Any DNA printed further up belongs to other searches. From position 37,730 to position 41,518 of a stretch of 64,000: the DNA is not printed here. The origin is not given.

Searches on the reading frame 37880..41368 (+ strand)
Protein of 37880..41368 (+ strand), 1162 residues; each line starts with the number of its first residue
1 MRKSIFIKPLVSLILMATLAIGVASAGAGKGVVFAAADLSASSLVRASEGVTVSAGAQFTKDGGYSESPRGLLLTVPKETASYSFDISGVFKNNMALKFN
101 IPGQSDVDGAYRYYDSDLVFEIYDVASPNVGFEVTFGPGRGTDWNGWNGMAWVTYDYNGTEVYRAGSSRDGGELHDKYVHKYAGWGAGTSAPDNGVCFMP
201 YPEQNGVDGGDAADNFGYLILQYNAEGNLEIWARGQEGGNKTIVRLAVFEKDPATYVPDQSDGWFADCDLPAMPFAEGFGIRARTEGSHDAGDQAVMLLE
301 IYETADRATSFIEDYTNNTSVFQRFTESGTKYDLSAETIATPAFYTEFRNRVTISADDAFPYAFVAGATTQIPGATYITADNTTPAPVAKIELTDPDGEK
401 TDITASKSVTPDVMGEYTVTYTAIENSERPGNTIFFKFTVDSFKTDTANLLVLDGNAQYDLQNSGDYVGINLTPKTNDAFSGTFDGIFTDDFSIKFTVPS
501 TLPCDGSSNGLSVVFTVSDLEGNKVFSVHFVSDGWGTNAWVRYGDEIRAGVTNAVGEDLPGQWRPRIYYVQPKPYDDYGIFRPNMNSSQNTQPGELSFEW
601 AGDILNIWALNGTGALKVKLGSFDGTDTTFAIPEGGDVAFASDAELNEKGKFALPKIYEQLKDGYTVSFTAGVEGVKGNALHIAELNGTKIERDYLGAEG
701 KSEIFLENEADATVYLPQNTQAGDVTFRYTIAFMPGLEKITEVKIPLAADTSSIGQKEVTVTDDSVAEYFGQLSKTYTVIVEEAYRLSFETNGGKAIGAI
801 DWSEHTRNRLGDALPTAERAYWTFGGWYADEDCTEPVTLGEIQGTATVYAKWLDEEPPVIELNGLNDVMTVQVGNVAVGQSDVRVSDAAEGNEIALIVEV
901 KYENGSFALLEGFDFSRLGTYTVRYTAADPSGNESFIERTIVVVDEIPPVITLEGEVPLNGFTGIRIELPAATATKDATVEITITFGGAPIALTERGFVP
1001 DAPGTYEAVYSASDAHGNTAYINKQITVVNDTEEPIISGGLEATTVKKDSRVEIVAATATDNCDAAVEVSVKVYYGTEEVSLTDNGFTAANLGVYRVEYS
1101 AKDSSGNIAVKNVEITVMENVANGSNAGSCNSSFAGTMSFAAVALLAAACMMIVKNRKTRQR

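Call 14: search_protein_families(library=pfam, proteins=[window:37880-41368:+])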
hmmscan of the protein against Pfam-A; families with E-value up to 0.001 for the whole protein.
window:37880-41368:+ (1162 aa): 3 families
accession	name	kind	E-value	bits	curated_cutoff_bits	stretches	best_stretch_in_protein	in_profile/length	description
PF16403.11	Bact_surface_Ig-like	-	5.7e-14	52.3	27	1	914-943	42-71/71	Bacterial surface protein, Ig-like domain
PF09479.16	Flg_new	-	2.5e-07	31.1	27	1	785-851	1-65/65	Listeria-Bacteroides repeat domain (List_Bact_rpt)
PF15418.12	DUF4625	-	0.00069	20.4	27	0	1003-1028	105-130/131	Domain of unknown function (DUF4625)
